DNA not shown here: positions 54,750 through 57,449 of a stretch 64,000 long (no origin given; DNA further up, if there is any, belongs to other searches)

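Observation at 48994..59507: SusC/SusD locus whose only enzyme candidates are two T9SS-secreted arylsulfotransferase-family propellers, with no glycoside hydrolase, lyase or sulfatase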

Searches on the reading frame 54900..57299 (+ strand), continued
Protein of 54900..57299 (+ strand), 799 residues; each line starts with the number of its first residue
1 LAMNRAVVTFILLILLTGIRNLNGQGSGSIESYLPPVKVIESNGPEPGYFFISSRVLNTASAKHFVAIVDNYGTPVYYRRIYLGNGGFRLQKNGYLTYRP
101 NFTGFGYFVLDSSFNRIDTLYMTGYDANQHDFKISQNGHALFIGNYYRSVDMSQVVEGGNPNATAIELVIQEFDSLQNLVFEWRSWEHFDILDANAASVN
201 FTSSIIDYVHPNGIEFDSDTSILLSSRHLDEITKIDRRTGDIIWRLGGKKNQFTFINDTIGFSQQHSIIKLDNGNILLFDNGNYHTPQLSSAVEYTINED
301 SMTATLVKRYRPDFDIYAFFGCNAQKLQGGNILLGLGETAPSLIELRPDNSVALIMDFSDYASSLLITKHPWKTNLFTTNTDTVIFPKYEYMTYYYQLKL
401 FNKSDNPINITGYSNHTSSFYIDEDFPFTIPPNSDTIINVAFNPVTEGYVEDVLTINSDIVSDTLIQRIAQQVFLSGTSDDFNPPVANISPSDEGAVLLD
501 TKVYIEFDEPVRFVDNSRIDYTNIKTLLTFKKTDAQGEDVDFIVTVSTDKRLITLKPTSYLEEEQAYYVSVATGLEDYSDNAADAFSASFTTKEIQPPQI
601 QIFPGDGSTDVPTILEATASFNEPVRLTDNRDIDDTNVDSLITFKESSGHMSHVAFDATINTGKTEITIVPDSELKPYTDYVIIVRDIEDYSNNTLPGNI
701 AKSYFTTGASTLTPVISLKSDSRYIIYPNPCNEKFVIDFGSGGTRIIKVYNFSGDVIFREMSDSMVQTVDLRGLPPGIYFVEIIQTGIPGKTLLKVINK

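Call 27: find_encoding_contigs(protein=P0006, flank=10000, max_places=3)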
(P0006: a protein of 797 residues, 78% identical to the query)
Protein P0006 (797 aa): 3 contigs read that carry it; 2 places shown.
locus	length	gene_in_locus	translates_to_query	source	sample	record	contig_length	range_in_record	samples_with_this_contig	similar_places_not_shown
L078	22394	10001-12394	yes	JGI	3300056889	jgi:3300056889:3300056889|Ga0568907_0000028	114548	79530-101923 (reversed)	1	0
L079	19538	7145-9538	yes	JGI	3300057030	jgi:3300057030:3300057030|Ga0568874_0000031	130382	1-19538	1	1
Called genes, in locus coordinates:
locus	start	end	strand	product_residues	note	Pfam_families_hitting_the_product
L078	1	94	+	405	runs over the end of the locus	PF02441:Flavoprotein, PF04127:DFP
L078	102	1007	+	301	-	PF16119:DUF4835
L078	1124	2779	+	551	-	PF02463:SMC_N, PF13476:AAA_23 (faint)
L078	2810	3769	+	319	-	PF07837:FTCD_N, PF02971:FTCD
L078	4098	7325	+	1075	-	PF13715:CarbopepD_reg_2, PF07715:Plug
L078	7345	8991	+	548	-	PF12771:SusD-like_2, PF12741:SusD-like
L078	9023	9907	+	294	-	-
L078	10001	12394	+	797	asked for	PF05935:Arylsulfotrans, PF14269:Arylsulfotran_2, PF13205:Big_5, PF18962:Por_Secre_tail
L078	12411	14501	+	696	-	PF05935:Arylsulfotrans, PF14269:Arylsulfotran_2, PF22544:HYDIN_VesB_CFA65-like_Ig (faint), PF18962:Por_Secre_tail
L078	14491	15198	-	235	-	-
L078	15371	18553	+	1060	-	PF13620:CarboxypepD_reg (weak), PF13715:CarbopepD_reg_2, PF07715:Plug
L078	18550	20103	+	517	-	PF12741:SusD-like, PF12771:SusD-like_2, PF12741:SusD-like (weak)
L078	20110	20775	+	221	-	-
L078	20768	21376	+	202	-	-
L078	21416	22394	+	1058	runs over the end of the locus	PF02012:BNR (faint), PF15902:Sortilin-Vps10 (weak), PF18962:Por_Secre_tail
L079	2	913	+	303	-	?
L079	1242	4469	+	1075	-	PF13715:CarbopepD_reg_2, PF07715:Plug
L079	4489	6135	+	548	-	PF12771:SusD-like_2, PF12741:SusD-like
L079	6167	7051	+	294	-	-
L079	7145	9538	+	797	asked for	PF05935:Arylsulfotrans, PF14269:Arylsulfotran_2, PF13205:Big_5, PF18962:Por_Secre_tail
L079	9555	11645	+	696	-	PF05935:Arylsulfotrans, PF14269:Arylsulfotran_2, PF22544:HYDIN_VesB_CFA65-like_Ig (faint), PF18962:Por_Secre_tail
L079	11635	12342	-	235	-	-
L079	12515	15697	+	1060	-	PF13620:CarboxypepD_reg (weak), PF13715:CarbopepD_reg_2, PF07715:Plug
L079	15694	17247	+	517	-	PF12741:SusD-like, PF12771:SusD-like_2, PF12741:SusD-like (weak)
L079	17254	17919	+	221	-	-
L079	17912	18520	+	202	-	-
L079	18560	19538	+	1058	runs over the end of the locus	PF02012:BNR (faint), PF15902:Sortilin-Vps10 (weak), PF18962:Por_Secre_tail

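Call 28: find_related_loci(query=L078:21416-22393:+, collection=metagenome_contigs, flank=10000)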
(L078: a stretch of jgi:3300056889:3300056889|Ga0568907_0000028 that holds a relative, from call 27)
Query L078:21416-22393:+ (326 aa) in metagenome_contigs; peptide patterns used: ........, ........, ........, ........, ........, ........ (x = any residue, [..] = any of these).
113 stretches matched a pattern; 3 encode a relative of the query (tblastn E <= 1e-3); 2 distinct loci.
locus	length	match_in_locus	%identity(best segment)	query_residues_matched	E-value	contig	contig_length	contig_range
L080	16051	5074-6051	89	1-326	0e+0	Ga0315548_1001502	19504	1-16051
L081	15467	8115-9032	45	7-307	2e-79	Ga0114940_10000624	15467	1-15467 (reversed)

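Call 31: search_protein_families(library=pfam, proteins=[L080:2229-3767:+, L080:3774-4439:+, L080:4450-5034:+, L080:5074-8250:+, L080:8268-8870:+, L080:8874-9779:+, L080:9848-11131:+, L080:11385-12380:-, L004:10603-11436:+, L004:5028-6230:+], max_evalue=0.1)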
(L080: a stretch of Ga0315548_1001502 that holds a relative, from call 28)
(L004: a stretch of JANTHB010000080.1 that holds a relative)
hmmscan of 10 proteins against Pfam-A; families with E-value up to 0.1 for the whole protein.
L080:2229-3767:+ (512 aa): 3 families
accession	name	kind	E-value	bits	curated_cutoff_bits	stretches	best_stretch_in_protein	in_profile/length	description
PF12771.13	SusD-like_2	-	7.2e-52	177.1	27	1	39-457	1-403/415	Starch-binding associating with outer membrane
PF12741.13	SusD-like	-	2.6e-35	122.8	27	2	65-401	41-369/495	Susd and RagB outer membrane lipoprotein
PF14322.12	SusD-like_3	-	0.0009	20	27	1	31-160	1-138/191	Starch-binding associating with outer membrane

L080:3774-4439:+ (221 aa): 1 family
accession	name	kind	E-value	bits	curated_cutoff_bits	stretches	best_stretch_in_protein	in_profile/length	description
PF16403.11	Bact_surface_Ig-like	-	7.9e-07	29.5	27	1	56-112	15-71/71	Bacterial surface protein, Ig-like domain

L080:4450-5034:+ (194 aa): 0 families

L080:5074-8250:+ (1058 aa): 5 families
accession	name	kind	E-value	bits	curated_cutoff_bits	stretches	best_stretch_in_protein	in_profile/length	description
PF15902.12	Sortilin-Vps10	-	8.9e-24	84.5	33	3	813-878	2-62/446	Sortilin, neurotensin receptor 3,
PF18962.6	Por_Secre_tail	-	5.5e-14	52.7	27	1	980-1056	1-75/75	Secretion system C-terminal sorting domain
PF02012.26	BNR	-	2.2e-07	30.3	27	0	712-723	1-12/12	BNR/Asp-box repeat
PF14870.12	PSII_BNR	-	0.0004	20.2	27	1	174-243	31-98/303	Photosynthesis system II assembly factor YCF48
PF13088.12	BNR_2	-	0.062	13.1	31.4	0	181-209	84-109/277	BNR repeat-like domain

L080:8268-8870:+ (200 aa): 21 families
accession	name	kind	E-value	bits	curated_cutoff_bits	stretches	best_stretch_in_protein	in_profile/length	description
PF01583.26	APS_kinase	-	4e-60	202.7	21.1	1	26-175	2-152/152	Adenylylsulphate kinase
PF13671.12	AAA_33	-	1.6e-06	28.9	27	1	28-140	1-114/143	AAA domain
PF13238.12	AAA_18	-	3.4e-05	24.7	29.4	1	31-143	3-110/128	AAA domain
PF06414.18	Zeta_toxin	-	8.7e-05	22.5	22.3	1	17-68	7-57/199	Zeta toxin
PF20720.3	nSTAND3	-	0.00042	20.5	27.2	1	24-65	15-54/155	Novel STAND NTPase 3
PF08433.16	KTI12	-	0.00074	19.5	22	1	29-95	4-69/271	Chromatin associated protein KTI12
PF01656.29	CbiA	-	0.00088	19.7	25.4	1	31-78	4-53/125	CobQ/CobB/MinD/ParA nucleotide binding domain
PF00448.28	SRP54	-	0.0052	16.9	22.7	1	27-70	2-45/196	SRP54-type protein, GTPase domain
PF24883.2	NPHP3_N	-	0.0094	16.6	24.8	1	24-54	20-50/164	Nephrocystin 3, N-terminal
PF13604.12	AAA_30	-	0.013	15.7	27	1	19-55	11-47/191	AAA domain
PF02367.23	TsaE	-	0.016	15.6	26.6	1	24-50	19-45/128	Threonylcarbamoyl adenosine biosynthesis protein TsaE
PF13191.12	AAA_16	-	0.021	15.8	32.6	1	11-55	9-54/167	AAA ATPase domain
PF03215.21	Rad17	-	0.022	15.1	23.8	1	20-77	39-94/186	Rad17 P-loop domain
PF13401.12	AAA_22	-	0.052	14.3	27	1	25-53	4-32/130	AAA domain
PF00005.33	ABC_tran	-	0.058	14.4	25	1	26-77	11-65/137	ABC transporter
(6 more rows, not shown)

L080:8874-9779:+ (301 aa): 1 family
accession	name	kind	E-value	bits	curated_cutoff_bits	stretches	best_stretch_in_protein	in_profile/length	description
PF01507.26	PAPS_reduct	-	1.9e-45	155.5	22.5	1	30-255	2-174/175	Phosphoadenosine phosphosulfate reductase domain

L080:9848-11131:+ (427 aa): 5 families
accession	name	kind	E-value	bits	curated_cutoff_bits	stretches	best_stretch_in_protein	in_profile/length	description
PF00009.33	GTP_EFTU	-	5e-45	153.8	26.5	1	17-201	3-176/188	Elongation factor Tu GTP binding domain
PF22594.2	GTP-eEF1A_C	-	6.6e-23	81.5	27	1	328-426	2-100/101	GTP-eEF1A C-terminal domain-like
PF01926.29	MMR_HSR1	-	2.7e-06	27.9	21.9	1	73-157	24-113/113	50S ribosome-binding GTPase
PF03029.23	ATP_bind_1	-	0.0074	16.5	27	1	94-184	90-191/240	Conserved hypothetical ATP binding protein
PF03144.31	GTP_EFTU_D2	-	0.027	15.3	30.3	1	256-301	6-56/73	Elongation factor Tu domain 2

L080:11385-12380:- (331 aa): 2 families
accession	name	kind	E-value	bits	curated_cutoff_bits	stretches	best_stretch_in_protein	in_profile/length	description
PF06452.16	CBM9_1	-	5.5e-11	43.1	23.4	1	41-249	1-182/185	Carbohydrate family 9 binding domain-like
PF18962.6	Por_Secre_tail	-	1.9e-08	34.9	27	1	267-330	1-75/75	Secretion system C-terminal sorting domain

L004:10603-11436:+ (278 aa): 0 families

L004:5028-6230:+ (401 aa): 0 families

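Call 40: search_solved_structures(query=L080:5074-8250:+, max_evalue=0.001)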
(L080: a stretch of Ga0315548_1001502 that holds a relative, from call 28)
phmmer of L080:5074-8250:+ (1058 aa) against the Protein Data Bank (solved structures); distinct sequences matched with E-value up to 0.001: 5.
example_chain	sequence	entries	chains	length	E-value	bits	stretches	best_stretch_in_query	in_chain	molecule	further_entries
3b7f_A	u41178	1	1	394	9.2e-07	30.6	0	102-143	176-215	Glycosyl hydrolase, BNR repeat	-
6p2m_A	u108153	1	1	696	1.6e-06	29.8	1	90-196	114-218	Type 3a cellulose-binding domain protein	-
6p2k_A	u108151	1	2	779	3.3e-06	28.7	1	135-246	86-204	Fibronectin type III domain-containing protein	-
5fzp_A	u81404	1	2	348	0.00085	20.8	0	120-241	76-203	DISPASE AUTOLYSIS-INDUCING PROTEIN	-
6fhp_A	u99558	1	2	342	0.0009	20.7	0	120-241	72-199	Dispase autolysis-inducing protein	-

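Call 43: search_protein_families(library=pfam, proteins=[L037:5289-6125:+, L037:6163-7020:+, L037:7510-8061:+, L037:8088-9293:+, L037:14171-15040:+, L034:7188-8174:+, L011:5545-7134:+, L034:8250-9338:+, L061:725-1567:+, L013:1415-3460:+], max_evalue=0.001)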
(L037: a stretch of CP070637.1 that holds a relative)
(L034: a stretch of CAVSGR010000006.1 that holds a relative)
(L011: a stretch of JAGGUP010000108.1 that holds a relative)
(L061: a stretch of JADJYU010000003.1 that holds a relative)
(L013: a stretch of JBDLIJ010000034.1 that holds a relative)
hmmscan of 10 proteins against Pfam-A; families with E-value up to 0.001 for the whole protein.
L037:5289-6125:+ (279 aa): 2 families
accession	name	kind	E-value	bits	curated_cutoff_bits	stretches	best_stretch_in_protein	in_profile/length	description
PF11738.13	DUF3298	-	2.1e-14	54.6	24.1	1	181-261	1-84/84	Protein of unknown function (DUF3298)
PF13739.11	PdaC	-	7.1e-08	33.9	29.1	1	64-163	9-95/95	Deacetylase PdaC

L037:6163-7020:+ (286 aa): 1 family
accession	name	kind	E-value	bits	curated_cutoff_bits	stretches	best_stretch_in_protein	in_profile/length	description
PF11276.14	DUF3078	-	3.1e-20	72.8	25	1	43-133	1-92/92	Protein of unknown function (DUF3078)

L037:7510-8061:+ (184 aa): 1 family
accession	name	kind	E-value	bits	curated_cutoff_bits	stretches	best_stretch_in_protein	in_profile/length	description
PF04011.17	LemA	-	2.4e-64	216.1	26.2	1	35-184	1-149/149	LemA family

L037:8088-9293:+ (402 aa): 2 families
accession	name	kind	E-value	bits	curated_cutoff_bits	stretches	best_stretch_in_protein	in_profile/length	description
PF01435.24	Peptidase_M48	-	6.6e-35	121.1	20.3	1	81-301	5-184/186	Peptidase family M48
PF05569.17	Peptidase_M56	-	3e-05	23.8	31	1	48-161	103-215/296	BlaR1 peptidase M56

L037:14171-15040:+ (290 aa): 10 families
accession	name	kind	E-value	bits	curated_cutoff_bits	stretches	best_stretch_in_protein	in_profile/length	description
PF13247.11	Fer4_11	-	1.9e-22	79.8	26.2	1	96-190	5-99/100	4Fe-4S dicluster domain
PF12838.12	Fer4_7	-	6.2e-10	39.8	27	2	132-185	1-52/52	4Fe-4S dicluster domain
PF00037.32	Fer4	-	7.6e-08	32.3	21.1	1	126-147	1-22/24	4Fe-4S binding domain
PF12797.12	Fer4_2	-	2e-07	31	24.5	2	126-145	3-22/22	4Fe-4S binding domain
PF13187.11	Fer4_9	-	8.9e-07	29.3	27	0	132-185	1-51/52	4Fe-4S dicluster domain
PF13237.11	Fer4_10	-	9.5e-07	29.1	25.5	1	129-182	5-53/53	4Fe-4S dicluster domain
PF12837.12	Fer4_6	-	1.2e-06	28.6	25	2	38-56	3-21/24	4Fe-4S binding domain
PF14697.11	Fer4_21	-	1.3e-05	25.7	35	1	99-145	6-53/59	4Fe-4S dicluster domain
PF25160.1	LdpA_Fe-S-bd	-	0.00016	21.8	27.6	0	103-146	4-41/49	LdpA Fe-S cluster-binding domain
PF10518.14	TAT_signal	-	0.00061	20.1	22.7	1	1-18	1-18/21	TAT (twin-arginine translocation) pathway signal sequence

L034:7188-8174:+ (329 aa): 3 families
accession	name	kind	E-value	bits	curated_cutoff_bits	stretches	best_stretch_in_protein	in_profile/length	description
PF22725.1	GFO_IDH_MocA_C3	-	1.8e-25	89.8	27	1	133-249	1-124/124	GFO/IDH/MocA C-terminal domain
PF01408.29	GFO_IDH_MocA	-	5.7e-23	82.3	24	1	7-115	4-111/120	Oxidoreductase family, NAD-binding Rossmann fold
PF02894.22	GFO_IDH_MocA_C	-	6.9e-15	55.9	22.9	1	137-329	1-218/218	Oxidoreductase family, C-terminal alpha/beta domain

L011:5545-7134:+ (530 aa): 1 family
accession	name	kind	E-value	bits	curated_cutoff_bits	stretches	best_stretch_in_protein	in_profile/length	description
PF01425.27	Amidase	-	7.9e-89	299.2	27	1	68-503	2-444/445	Amidase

L034:8250-9338:+ (363 aa): 3 families
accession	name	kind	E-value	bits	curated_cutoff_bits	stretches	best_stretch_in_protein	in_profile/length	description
PF00924.24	MS_channel_2nd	-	3.6e-17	62.7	20.2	1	184-251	2-68/68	Mechanosensitive ion channel, beta-domain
PF21082.3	MS_channel_3rd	-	8.6e-12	45.8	21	1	257-342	1-88/88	Mechanosensitive ion channel MscS, C-terminal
PF21088.3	MS_channel_1st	-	1.2e-08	35.2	23.1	1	142-182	2-42/42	Mechanosensitive ion channel, transmembrane helices 2/3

L061:725-1567:+ (281 aa): 1 family
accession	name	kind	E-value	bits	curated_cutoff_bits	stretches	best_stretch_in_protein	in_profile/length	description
PF00582.32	Usp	-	1.8e-36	126.2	24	2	1-148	1-141/141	Universal stress protein family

L013:1415-3460:+ (682 aa): 2 families
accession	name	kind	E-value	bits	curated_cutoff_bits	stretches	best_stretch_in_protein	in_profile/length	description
PF19313.5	DUF5916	-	5.7e-19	68.7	22.6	1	229-323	5-95/572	Domain of unknown function (DUF5916)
PF06452.16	CBM9_1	-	5.5e-05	23.6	23.4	1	35-187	1-145/185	Carbohydrate family 9 binding domain-like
